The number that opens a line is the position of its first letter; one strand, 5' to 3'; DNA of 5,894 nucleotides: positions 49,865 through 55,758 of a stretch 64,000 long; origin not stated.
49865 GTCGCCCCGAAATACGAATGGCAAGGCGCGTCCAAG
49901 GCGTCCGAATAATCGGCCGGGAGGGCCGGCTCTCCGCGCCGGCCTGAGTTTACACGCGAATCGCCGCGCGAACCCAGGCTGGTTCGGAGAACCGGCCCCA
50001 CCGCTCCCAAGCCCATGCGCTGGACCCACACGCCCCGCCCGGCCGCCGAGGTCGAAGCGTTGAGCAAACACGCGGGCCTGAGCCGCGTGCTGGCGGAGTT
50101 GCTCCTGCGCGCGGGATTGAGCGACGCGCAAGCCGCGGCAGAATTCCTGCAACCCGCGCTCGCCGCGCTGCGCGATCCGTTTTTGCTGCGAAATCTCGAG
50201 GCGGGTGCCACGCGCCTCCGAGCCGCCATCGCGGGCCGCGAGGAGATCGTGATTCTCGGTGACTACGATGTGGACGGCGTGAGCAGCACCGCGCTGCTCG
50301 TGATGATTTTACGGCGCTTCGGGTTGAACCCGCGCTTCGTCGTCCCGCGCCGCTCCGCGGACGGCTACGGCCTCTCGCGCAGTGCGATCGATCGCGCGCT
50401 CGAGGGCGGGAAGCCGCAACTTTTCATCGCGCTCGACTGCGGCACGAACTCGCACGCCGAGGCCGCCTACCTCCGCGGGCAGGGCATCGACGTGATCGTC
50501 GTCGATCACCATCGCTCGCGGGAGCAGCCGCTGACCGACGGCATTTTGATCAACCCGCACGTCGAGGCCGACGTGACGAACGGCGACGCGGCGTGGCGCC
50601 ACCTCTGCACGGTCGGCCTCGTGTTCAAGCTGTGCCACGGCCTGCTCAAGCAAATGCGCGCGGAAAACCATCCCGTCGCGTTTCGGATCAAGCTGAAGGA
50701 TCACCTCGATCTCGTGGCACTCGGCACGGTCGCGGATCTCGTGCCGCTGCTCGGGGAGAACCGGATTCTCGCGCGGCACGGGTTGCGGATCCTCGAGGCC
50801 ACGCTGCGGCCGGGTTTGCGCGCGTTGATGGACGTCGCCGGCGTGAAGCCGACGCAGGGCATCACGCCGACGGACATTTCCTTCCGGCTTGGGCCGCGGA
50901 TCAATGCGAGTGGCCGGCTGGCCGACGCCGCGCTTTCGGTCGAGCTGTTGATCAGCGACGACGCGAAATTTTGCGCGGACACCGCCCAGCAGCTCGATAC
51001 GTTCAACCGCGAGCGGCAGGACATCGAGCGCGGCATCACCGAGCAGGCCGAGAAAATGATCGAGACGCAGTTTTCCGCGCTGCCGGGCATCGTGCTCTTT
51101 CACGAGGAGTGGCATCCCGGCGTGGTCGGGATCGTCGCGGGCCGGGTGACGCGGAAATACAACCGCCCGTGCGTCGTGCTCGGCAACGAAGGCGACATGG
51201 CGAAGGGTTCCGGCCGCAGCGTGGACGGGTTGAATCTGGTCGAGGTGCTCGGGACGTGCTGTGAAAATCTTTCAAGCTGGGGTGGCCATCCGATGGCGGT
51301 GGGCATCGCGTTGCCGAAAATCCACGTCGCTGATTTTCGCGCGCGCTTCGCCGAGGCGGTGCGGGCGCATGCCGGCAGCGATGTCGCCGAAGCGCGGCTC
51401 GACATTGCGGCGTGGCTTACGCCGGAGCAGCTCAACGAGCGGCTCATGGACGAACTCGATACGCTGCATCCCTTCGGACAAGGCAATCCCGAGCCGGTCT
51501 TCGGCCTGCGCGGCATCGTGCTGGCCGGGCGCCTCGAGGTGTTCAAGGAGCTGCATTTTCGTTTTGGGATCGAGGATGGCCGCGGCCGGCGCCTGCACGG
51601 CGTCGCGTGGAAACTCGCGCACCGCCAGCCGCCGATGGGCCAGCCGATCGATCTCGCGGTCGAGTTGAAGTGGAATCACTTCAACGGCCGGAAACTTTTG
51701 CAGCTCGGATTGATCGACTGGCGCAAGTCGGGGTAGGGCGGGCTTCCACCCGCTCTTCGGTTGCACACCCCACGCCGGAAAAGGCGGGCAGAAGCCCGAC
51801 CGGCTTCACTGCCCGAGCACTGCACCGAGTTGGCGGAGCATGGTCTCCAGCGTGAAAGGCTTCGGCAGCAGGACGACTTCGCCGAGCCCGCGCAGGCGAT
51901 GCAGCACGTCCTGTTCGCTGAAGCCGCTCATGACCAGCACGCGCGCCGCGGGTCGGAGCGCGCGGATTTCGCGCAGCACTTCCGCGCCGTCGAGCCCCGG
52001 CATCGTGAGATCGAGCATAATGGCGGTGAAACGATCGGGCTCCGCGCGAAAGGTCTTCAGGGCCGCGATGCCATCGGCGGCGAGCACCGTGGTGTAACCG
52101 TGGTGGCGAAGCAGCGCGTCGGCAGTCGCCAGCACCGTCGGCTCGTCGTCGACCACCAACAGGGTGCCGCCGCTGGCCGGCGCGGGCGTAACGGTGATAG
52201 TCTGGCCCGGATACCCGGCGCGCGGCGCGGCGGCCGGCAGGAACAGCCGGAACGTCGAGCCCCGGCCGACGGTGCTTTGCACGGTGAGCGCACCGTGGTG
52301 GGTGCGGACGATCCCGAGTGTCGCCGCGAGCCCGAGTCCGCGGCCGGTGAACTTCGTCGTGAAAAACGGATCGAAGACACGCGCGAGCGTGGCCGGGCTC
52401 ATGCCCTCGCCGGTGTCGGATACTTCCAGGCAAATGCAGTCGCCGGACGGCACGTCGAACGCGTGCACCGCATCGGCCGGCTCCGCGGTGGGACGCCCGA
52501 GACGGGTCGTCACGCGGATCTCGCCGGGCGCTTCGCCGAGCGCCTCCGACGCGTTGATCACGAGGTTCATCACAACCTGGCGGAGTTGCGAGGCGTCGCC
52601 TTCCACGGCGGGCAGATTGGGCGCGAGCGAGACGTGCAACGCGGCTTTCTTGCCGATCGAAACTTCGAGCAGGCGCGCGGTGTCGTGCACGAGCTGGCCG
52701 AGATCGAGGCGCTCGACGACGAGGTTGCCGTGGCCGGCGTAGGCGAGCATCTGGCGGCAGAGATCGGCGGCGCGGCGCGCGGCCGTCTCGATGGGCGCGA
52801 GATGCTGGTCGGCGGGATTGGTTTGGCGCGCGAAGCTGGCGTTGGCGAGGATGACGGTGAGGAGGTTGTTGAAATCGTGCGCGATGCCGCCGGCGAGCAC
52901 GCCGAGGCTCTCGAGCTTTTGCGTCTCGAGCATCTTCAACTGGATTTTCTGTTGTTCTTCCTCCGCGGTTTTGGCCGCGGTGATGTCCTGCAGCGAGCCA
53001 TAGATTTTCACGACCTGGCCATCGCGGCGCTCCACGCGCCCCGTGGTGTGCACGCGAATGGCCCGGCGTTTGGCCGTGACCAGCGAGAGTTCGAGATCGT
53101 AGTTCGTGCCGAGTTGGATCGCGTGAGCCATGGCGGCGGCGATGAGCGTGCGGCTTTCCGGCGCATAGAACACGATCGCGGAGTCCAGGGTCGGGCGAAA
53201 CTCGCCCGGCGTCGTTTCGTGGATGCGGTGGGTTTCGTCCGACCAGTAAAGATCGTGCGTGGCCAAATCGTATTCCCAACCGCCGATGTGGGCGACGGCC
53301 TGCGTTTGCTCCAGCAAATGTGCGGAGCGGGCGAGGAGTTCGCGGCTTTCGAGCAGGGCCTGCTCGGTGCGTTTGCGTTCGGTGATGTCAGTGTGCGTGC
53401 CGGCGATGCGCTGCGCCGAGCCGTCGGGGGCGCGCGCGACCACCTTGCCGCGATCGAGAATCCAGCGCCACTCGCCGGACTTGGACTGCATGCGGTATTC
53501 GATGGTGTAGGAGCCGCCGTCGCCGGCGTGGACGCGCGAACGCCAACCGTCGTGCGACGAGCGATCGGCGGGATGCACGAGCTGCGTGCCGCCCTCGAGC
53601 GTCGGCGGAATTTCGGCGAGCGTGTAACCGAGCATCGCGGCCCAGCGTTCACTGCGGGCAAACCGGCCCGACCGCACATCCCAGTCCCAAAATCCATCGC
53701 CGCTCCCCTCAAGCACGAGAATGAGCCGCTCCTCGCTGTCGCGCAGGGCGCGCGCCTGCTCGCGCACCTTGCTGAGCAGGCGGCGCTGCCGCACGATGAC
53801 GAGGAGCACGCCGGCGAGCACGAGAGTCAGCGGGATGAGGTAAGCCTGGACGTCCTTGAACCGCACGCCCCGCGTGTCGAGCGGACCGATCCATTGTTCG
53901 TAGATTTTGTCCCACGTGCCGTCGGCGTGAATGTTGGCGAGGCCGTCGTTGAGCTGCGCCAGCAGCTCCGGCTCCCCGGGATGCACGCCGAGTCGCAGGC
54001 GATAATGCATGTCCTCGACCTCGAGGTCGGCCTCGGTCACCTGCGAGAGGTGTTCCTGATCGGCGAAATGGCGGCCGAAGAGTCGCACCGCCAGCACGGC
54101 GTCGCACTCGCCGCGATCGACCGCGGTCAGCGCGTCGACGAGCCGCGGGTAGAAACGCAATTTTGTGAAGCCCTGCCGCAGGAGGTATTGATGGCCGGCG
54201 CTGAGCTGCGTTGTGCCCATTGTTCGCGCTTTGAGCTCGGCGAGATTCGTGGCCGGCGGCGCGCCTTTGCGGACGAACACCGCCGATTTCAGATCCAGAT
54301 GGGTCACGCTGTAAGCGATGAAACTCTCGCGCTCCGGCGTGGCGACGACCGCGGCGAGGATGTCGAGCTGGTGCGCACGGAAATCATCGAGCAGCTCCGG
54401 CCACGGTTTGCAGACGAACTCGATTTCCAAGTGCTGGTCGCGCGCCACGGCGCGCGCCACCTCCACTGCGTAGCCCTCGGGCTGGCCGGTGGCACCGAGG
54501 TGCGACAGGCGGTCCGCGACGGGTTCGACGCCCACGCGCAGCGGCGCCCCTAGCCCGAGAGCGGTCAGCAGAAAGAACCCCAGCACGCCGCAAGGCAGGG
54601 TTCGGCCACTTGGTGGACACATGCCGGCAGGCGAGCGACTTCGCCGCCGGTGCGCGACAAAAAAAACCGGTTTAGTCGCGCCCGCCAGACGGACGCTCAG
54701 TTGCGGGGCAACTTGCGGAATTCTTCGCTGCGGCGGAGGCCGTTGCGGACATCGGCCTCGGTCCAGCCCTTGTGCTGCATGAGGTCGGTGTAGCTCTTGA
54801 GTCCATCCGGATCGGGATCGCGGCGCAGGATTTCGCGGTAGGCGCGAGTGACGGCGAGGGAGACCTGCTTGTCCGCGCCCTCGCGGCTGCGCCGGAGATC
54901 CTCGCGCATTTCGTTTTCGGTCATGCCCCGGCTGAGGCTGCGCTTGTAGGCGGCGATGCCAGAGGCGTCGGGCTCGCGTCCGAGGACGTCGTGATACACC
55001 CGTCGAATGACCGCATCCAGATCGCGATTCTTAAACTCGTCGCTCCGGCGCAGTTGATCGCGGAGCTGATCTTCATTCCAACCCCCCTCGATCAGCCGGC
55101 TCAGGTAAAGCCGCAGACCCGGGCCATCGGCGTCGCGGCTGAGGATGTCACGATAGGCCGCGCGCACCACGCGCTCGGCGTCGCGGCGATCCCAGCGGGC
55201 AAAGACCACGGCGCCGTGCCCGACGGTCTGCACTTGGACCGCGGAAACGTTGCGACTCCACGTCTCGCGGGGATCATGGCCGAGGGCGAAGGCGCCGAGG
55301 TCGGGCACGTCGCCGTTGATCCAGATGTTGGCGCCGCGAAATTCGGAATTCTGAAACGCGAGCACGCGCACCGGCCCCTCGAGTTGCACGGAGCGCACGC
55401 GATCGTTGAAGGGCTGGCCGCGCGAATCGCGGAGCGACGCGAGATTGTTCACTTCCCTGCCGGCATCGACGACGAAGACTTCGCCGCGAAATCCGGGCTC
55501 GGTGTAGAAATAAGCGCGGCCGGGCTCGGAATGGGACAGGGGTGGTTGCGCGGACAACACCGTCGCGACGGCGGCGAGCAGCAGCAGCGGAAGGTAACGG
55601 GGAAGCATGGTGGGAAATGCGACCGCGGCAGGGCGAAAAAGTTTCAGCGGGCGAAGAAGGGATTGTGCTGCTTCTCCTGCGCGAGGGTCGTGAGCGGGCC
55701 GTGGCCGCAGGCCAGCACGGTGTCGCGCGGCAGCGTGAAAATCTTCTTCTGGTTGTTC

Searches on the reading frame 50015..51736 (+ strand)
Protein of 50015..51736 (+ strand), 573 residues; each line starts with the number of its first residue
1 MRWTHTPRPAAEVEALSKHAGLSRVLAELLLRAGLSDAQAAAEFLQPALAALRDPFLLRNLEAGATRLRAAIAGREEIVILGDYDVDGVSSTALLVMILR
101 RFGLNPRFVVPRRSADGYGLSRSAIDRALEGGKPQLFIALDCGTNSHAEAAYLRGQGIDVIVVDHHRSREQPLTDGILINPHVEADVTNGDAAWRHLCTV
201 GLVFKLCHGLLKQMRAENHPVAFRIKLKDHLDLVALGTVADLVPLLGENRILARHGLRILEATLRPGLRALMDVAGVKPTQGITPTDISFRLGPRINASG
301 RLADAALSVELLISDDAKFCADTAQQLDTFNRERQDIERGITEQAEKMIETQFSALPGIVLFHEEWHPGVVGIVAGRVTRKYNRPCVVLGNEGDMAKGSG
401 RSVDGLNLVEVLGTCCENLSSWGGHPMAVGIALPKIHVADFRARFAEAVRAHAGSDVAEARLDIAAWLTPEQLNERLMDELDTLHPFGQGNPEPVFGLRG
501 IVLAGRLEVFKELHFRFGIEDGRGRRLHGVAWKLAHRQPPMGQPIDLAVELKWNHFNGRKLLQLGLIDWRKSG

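Call 55: search_protein_families(library=pfam, proteins=[window:50015-51736:+], max_evalue=0.0001)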
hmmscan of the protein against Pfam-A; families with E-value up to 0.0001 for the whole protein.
window:50015-51736:+ (573 aa): 3 families
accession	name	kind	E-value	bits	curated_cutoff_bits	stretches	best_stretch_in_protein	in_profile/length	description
PF01368.27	DHH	-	2.9e-21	76.5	28.1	1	78-238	2-125/125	DHH family, N-terminal domain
PF17768.7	RecJ_OB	-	5.3e-21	75.1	27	1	466-567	3-106/107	RecJ OB domain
PF02272.25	DHHA1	-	1.3e-13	51.7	25.9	1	359-449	5-100/102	DHHA1 domain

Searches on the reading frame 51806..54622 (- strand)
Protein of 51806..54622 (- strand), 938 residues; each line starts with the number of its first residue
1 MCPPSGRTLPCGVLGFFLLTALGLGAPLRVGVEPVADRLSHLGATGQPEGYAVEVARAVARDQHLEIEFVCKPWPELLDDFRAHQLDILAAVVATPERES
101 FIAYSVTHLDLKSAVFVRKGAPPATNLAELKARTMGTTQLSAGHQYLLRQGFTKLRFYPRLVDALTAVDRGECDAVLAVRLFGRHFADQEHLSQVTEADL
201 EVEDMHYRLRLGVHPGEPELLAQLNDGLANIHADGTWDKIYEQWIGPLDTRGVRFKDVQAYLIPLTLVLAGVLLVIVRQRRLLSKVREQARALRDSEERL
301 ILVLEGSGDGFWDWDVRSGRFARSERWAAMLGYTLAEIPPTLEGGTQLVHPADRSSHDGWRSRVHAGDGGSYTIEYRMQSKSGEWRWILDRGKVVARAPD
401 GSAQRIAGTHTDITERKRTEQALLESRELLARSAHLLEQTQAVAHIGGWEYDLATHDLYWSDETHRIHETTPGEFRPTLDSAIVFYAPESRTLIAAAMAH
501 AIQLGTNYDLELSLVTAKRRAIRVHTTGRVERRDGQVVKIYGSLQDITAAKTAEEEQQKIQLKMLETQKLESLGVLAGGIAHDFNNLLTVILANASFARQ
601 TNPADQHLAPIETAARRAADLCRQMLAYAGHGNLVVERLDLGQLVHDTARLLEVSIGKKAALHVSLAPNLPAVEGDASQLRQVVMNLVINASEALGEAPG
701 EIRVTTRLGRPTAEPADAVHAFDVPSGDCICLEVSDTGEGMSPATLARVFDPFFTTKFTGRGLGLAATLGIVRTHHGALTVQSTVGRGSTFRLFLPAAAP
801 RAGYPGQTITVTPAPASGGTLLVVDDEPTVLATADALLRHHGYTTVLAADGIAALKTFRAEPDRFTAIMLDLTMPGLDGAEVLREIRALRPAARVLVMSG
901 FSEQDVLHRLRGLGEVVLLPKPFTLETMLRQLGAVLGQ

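Call 55: search_protein_families(library=pfam, proteins=[window:51806-54622:-], max_evalue=0.0001)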
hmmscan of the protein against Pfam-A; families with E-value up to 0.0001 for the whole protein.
window:51806-54622:- (938 aa): 6 families
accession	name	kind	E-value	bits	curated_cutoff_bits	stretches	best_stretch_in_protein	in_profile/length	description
PF00497.25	SBP_bac_3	-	9.5e-27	93.8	26.4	1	28-246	1-131/132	Bacterial extracellular solute-binding proteins, family 3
PF08447.18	PAS_3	-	2.3e-26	92.3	25.6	2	324-410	5-89/89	PAS fold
PF02518.31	HATPase_c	-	4.5e-21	75.8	26.4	1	675-798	1-110/111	Histidine kinase-, DNA gyrase B-, and HSP90-like ATPase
PF00072.30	Response_reg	-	7.2e-18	65.2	30.2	1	822-930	2-108/111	Response regulator receiver domain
PF00512.31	HisKA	-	4.6e-05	23.8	26.9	0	576-629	5-61/66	His Kinase A (phospho-acceptor) domain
PF08448.16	PAS_4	-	8.2e-05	23.2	23.1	0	486-551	44-109/110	PAS fold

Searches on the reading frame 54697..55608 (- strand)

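Call 55: search_protein_families(library=pfam, proteins=[window:54697-55608:-], max_evalue=0.0001)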
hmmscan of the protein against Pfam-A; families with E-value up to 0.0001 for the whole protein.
window:54697-55608:- (303 aa): 2 families
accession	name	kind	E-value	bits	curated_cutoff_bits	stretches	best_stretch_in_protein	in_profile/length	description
PF13946.11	DUF4214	-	1.5e-18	67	23.2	2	202-245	25-69/72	Domain of unknown function (DUF4214)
PF08964.15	Crystall_3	-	5.8e-05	23.6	27.3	1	31-95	4-62/86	Beta/Gamma crystallin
